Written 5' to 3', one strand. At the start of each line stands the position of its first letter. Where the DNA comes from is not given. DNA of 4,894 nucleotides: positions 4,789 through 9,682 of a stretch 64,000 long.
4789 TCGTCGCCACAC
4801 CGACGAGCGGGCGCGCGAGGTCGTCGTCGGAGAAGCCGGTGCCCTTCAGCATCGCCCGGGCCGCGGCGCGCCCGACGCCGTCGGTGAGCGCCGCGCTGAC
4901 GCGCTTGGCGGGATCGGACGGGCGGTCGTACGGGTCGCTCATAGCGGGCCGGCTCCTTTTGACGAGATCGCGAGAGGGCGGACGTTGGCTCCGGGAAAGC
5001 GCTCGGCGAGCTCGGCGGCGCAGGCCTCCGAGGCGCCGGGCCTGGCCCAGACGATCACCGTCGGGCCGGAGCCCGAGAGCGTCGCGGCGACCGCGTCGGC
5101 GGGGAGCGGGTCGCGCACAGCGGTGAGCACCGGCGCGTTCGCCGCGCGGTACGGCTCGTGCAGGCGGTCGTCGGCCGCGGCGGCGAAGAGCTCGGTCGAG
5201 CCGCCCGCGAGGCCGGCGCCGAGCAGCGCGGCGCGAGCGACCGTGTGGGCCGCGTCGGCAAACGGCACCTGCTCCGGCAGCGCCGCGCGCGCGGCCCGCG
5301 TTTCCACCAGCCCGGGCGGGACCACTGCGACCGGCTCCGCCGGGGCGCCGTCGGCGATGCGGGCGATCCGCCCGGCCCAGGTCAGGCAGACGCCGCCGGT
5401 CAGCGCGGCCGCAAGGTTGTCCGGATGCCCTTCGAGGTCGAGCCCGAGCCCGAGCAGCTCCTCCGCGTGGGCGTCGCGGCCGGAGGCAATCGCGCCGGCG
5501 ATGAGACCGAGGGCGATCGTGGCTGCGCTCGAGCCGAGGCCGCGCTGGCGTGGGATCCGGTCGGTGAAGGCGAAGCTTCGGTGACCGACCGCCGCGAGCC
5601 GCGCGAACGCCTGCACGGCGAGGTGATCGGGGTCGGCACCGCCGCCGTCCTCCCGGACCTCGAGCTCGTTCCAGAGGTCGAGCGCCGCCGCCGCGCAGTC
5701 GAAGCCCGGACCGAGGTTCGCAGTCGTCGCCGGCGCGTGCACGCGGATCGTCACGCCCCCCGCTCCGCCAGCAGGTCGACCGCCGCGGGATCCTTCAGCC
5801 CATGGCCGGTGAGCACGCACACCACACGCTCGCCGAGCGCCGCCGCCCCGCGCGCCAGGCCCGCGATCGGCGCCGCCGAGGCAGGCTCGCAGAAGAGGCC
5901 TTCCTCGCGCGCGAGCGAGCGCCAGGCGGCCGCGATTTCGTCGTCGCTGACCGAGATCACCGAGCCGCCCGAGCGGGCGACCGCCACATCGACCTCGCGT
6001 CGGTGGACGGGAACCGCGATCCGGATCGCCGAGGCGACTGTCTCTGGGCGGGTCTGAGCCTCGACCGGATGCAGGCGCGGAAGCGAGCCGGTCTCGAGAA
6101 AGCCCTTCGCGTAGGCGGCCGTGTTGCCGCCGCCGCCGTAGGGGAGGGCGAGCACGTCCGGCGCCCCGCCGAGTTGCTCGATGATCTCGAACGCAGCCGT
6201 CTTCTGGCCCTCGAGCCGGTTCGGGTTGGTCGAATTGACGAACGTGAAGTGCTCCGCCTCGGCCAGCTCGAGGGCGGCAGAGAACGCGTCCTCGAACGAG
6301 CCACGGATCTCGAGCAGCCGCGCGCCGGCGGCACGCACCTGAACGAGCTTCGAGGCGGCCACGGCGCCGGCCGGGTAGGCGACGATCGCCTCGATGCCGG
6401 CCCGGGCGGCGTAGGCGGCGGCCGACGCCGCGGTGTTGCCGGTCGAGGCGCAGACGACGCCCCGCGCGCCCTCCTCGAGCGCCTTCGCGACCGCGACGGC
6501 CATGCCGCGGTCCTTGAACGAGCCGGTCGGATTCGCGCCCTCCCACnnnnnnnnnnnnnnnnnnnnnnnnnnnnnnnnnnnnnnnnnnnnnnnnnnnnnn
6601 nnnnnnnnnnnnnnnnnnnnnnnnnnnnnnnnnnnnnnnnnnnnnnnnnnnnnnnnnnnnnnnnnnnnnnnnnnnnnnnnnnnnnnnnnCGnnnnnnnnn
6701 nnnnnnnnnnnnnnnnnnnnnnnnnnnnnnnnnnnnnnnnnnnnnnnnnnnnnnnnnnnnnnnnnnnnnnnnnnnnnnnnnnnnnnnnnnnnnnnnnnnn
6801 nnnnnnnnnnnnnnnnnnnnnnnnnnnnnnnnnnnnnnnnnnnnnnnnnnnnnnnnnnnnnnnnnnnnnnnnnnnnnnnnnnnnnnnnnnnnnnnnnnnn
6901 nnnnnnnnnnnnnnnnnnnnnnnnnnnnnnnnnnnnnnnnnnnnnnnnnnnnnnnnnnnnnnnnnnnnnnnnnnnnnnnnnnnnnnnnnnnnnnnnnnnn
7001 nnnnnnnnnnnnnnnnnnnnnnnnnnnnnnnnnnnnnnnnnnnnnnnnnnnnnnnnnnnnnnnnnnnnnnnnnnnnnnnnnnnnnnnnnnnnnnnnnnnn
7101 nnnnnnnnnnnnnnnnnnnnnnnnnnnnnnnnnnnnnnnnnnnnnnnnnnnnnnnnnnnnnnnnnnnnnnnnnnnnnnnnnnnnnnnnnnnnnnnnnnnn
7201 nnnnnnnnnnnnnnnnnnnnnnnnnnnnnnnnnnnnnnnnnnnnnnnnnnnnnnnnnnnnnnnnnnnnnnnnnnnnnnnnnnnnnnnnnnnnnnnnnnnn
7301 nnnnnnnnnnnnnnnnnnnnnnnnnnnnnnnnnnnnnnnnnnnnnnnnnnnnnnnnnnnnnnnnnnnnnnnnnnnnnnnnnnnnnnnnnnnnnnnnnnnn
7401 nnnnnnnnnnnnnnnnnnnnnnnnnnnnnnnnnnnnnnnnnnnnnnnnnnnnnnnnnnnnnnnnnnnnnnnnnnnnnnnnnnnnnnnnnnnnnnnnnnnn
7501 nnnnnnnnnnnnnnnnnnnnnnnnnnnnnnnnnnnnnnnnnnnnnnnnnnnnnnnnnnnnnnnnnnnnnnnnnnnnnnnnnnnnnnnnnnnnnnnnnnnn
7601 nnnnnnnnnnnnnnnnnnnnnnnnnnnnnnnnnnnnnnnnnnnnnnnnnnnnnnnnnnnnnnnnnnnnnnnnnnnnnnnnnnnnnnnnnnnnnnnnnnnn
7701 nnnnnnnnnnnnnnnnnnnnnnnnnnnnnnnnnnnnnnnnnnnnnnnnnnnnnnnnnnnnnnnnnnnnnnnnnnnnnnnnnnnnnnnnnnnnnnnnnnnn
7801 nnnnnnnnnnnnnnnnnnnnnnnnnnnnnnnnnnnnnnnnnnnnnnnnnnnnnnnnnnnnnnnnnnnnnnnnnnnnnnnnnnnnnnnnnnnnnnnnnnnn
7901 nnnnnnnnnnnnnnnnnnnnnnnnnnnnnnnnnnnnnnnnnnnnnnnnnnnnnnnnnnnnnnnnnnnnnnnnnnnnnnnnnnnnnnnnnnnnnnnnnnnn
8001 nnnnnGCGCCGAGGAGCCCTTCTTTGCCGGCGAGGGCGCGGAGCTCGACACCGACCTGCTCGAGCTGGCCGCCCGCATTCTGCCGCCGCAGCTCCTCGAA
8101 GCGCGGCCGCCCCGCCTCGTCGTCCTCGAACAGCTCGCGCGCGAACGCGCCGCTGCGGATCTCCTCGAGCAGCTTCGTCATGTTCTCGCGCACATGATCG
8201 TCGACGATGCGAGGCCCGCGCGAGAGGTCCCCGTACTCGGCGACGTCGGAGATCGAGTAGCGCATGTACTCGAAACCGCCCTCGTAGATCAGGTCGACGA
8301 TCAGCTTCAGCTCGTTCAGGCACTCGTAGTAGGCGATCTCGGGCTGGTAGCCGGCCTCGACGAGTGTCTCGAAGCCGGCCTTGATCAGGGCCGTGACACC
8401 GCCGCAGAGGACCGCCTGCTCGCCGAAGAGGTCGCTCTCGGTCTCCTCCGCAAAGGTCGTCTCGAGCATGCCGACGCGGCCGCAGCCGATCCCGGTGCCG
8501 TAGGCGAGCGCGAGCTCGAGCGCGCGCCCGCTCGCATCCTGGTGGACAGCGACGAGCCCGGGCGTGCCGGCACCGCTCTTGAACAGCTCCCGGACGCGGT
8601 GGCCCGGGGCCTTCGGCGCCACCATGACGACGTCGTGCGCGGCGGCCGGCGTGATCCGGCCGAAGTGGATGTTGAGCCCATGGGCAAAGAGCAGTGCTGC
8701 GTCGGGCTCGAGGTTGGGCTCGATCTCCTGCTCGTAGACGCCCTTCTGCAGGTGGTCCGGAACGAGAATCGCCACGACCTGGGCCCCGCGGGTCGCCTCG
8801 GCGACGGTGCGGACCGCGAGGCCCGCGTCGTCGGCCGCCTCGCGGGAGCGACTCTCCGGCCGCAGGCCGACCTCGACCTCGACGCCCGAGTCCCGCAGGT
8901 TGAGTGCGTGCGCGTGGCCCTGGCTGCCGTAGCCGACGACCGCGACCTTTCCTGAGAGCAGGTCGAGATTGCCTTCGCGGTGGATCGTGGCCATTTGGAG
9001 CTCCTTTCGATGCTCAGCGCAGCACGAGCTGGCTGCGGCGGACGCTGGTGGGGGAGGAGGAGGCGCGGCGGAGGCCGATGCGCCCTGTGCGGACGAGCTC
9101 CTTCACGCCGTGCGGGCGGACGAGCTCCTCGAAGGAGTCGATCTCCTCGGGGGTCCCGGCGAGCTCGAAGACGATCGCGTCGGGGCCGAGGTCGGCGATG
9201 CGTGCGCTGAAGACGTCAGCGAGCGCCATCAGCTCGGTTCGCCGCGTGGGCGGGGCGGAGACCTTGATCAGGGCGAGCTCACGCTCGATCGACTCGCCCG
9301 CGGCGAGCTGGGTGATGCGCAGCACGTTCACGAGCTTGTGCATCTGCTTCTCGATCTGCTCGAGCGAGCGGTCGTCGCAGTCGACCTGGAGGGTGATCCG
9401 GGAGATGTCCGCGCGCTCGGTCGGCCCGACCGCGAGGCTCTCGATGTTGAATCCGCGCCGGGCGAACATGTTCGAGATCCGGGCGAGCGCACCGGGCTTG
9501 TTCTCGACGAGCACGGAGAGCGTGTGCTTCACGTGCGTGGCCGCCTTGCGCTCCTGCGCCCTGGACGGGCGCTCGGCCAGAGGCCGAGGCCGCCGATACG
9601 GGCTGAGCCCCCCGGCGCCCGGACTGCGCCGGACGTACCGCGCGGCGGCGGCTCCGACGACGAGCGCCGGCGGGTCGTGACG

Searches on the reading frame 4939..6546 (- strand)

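Call 12: search_protein_families(library=ncbifam, proteins=[window:4939-6546:-])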
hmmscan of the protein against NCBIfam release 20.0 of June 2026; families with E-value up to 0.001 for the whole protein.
window:4939-6546:- (535 aa): 3 families
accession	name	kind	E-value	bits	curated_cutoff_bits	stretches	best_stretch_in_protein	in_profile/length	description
TIGR00191.1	thrB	equivalog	4.9e-44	150.4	168.25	1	268-516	2-279/304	homoserine kinase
NF002288.1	PRK01212.1-4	equivalog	1e-30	106.8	194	1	326-523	80-288/303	homoserine kinase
TIGR01920.1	Shik_kin_archae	equivalog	3.8e-05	23.2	126.85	1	310-505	56-250/266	shikimate kinase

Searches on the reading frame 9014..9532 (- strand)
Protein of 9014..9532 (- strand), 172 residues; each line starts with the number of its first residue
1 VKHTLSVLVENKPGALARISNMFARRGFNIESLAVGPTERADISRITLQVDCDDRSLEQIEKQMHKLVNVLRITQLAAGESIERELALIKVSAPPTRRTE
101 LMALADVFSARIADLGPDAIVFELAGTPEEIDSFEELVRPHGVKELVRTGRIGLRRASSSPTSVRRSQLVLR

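Call 12: search_protein_families(library=ncbifam, proteins=[window:9014-9532:-])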
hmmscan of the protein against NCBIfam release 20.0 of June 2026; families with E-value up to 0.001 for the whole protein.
window:9014-9532:- (172 aa): 9 families
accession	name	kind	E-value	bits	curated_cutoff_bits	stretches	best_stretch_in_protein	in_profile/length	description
NF008864.0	PRK11895.1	equivalog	3.1e-61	205.8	119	1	1-159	2-160/164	acetolactate synthase small subunit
TIGR00119.1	acolac_sm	equivalog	2e-57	193.6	56.9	1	1-157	1-157/158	acetolactate synthase small subunit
NF006036.0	PRK08178.1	equivalog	3.2e-16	59.1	128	1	4-82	16-93/102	acetolactate synthase small subunit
NF005233.0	PRK06737.1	equivalog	3.7e-14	52.6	102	1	1-76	1-76/76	ACT domain-containing protein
NF010078.0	PRK13562.1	equivalog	5.6e-10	39.1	96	1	1-75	1-76/84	ACT domain-containing protein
NF008362.0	PRK11152.1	equivalog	2e-09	37.2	68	1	1-76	2-76/85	acetolactate synthase 2 small subunit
NF006352.0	PRK08577.1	equivalog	2.1e-06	27.8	140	1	5-73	59-129/136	hypothetical protein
TIGR01327.1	PGDH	equivalog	1.3e-05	24.2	454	1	4-74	453-521/525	phosphoglycerate dehydrogenase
NF005111.0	PRK06545.2-3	equivalog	0.00056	19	344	0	4-56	304-356/371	prephenate dehydrogenase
